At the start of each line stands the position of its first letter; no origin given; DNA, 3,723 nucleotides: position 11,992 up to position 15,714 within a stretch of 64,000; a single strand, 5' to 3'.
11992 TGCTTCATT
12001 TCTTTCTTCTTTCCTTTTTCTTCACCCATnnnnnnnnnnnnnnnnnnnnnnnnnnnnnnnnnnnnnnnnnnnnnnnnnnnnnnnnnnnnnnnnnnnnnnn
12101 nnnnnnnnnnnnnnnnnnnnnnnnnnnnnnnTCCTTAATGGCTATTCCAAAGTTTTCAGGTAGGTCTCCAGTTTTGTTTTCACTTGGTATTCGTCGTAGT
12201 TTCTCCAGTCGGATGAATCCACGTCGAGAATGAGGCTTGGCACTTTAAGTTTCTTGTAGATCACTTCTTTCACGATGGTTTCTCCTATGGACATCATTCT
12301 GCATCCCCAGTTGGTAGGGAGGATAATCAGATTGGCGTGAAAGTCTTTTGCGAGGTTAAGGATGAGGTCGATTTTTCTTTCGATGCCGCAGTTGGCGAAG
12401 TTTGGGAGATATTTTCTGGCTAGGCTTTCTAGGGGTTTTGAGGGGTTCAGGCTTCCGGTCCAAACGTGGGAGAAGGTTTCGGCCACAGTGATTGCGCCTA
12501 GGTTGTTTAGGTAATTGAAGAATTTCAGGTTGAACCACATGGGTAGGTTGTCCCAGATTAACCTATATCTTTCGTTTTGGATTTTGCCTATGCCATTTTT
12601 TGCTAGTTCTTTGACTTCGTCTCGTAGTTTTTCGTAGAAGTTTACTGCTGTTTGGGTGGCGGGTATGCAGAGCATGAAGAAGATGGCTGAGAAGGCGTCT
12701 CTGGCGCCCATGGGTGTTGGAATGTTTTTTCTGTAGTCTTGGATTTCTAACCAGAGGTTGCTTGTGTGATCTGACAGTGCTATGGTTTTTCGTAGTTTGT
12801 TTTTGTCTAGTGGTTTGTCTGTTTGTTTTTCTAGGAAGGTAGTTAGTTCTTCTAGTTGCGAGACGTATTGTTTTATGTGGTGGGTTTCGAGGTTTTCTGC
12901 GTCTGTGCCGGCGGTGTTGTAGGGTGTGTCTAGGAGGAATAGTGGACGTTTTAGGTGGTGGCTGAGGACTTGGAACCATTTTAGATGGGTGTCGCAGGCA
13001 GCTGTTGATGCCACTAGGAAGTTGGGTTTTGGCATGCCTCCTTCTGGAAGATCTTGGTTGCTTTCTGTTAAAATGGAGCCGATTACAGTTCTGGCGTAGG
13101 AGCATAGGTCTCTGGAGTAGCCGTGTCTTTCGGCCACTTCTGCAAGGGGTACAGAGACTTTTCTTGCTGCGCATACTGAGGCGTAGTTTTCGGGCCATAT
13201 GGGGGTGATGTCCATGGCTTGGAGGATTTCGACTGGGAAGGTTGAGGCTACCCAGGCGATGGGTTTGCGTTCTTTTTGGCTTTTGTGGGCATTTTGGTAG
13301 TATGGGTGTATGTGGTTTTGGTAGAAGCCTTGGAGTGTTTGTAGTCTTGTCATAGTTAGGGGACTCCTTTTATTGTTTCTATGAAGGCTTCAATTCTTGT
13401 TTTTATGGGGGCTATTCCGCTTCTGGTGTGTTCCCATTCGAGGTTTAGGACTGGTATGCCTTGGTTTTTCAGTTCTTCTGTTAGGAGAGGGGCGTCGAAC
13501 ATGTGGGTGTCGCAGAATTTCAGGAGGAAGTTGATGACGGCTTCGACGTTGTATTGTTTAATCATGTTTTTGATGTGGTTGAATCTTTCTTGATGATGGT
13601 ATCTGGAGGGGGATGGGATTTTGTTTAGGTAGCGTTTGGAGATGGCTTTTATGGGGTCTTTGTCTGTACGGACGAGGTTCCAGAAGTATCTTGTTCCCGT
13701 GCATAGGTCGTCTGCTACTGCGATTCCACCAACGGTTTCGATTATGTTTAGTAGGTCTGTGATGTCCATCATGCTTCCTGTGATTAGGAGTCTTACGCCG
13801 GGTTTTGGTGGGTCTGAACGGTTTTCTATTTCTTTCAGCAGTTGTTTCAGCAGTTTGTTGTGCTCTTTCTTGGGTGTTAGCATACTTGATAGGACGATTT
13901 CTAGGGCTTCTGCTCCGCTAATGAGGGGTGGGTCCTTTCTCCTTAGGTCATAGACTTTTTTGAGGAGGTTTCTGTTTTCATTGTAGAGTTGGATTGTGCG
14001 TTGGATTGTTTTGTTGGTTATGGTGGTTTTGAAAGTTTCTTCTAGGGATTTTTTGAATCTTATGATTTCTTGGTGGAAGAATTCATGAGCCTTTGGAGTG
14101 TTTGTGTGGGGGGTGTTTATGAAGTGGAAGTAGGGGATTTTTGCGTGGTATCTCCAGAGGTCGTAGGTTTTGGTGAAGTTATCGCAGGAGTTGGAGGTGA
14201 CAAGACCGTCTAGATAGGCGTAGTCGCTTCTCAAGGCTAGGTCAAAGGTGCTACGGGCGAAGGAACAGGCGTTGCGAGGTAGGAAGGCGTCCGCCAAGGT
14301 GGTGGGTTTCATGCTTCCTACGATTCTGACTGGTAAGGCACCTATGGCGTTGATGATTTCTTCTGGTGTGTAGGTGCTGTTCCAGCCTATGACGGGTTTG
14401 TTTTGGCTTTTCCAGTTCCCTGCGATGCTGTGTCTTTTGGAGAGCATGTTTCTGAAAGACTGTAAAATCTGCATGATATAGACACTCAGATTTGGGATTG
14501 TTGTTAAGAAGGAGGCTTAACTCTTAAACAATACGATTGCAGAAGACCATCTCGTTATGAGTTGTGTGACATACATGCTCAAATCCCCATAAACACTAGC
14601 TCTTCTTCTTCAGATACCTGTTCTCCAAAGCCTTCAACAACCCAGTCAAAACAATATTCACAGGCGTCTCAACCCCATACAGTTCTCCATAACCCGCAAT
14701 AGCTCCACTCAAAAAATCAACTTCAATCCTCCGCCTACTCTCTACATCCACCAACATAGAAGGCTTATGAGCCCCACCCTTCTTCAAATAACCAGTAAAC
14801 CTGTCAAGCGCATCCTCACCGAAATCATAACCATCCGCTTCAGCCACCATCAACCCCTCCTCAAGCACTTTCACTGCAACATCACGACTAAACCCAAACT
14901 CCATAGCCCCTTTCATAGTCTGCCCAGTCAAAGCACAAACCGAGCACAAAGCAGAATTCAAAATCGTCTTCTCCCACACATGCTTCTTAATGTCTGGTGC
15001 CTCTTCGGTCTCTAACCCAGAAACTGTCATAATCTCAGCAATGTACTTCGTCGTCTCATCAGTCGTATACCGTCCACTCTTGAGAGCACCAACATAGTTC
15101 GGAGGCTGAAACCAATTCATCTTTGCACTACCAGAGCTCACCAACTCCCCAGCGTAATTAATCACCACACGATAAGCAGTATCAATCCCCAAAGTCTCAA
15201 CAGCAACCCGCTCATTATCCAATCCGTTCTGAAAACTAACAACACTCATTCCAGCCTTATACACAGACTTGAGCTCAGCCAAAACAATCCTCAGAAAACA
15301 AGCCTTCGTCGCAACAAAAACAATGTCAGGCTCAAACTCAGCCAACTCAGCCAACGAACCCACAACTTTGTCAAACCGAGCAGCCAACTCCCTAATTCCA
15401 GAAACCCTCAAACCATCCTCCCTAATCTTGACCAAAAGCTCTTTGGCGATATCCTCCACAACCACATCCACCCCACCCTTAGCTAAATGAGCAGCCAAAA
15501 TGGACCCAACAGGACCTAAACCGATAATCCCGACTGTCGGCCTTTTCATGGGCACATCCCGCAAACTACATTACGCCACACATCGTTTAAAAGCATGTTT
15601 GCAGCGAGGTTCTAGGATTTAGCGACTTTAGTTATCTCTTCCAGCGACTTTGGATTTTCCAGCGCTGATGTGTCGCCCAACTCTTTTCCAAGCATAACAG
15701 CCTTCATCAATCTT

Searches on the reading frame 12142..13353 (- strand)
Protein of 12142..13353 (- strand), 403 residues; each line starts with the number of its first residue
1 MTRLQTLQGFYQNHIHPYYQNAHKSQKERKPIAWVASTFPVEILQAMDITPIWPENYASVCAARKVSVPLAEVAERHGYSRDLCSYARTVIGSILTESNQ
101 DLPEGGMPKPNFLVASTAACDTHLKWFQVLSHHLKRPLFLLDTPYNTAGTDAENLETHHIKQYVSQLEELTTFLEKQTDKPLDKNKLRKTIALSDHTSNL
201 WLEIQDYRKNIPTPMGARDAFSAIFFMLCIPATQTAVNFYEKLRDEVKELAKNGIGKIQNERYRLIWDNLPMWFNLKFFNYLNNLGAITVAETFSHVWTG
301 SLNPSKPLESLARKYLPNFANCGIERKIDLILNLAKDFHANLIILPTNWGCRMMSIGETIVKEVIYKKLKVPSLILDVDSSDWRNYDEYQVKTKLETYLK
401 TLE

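Call 7: search_protein_families(library=pfam, proteins=[window:12142-13353:-])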
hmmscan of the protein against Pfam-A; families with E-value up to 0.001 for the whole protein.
window:12142-13353:- (403 aa): 1 family
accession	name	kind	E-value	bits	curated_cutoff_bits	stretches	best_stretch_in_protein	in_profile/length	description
PF06050.19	HGD-D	-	2.9e-72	244.6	28.4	1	38-400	3-340/342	2-hydroxyglutaryl-CoA dehydratase, D-component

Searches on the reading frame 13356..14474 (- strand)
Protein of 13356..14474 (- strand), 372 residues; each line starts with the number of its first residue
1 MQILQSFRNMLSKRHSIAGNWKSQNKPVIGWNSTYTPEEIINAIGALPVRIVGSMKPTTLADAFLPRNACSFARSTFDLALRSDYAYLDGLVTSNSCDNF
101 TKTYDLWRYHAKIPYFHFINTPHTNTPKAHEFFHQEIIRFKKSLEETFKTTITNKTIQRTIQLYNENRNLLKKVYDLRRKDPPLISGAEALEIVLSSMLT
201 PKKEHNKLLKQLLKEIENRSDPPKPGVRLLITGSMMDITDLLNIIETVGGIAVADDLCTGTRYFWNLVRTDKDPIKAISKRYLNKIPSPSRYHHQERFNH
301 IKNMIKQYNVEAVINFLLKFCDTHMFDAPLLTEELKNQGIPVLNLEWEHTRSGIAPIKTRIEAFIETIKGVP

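Call 7: search_protein_families(library=pfam, proteins=[window:13356-14474:-])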
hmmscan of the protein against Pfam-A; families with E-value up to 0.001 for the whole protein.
window:13356-14474:- (372 aa): 1 family
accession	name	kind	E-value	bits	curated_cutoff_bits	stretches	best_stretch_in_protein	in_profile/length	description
PF06050.19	HGD-D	-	2.7e-98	330.2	28.4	1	34-368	2-342/342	2-hydroxyglutaryl-CoA dehydratase, D-component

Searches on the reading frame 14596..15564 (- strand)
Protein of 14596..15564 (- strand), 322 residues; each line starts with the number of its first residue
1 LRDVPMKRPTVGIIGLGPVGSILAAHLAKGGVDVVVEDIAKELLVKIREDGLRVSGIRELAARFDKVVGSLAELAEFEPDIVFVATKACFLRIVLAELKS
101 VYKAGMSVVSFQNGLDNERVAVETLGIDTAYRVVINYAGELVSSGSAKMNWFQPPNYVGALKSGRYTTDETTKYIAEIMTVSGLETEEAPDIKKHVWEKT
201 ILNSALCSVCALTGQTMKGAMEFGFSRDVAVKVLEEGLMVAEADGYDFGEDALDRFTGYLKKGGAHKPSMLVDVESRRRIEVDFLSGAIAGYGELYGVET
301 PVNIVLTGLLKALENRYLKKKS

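Call 60: search_protein_families(library=pfam, proteins=[window:14596-15564:-], max_evalue=0.001)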
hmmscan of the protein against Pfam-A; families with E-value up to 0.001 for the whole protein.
window:14596-15564:- (322 aa): 7 families
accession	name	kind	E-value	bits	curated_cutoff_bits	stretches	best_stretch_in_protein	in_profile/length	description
PF08546.17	ApbA_C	-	2e-27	96.5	22.7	1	191-314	1-125/125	Ketopantoate reductase PanE/ApbA C terminal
PF02558.23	ApbA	-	2.9e-16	59.9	22.2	1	11-148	1-136/150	Ketopantoate reductase PanE/ApbA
PF03807.23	F420_oxidored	-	1.6e-06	29.1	21.6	1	10-114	1-94/94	NADP oxidoreductase coenzyme F420-dependent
PF03446.21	NAD_binding_2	-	0.00012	22.6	21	1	10-72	1-64/161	NAD binding domain of 6-phosphogluconate dehydrogenase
PF01210.29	NAD_Gly3P_dh_N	-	0.00019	21.9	23.1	1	11-119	2-110/158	NAD-dependent glycerol-3-phosphate dehydrogenase N-terminus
PF02826.25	2-Hacid_dh_C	-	0.0002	21.2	25.1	1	7-70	35-98/178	D-isomer specific 2-hydroxyacid dehydrogenase, NAD binding domain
PF03721.20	UDPG_MGDP_dh_N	-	0.00074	19.6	27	0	11-54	3-46/187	UDP-glucose/GDP-mannose dehydrogenase family, NAD binding domain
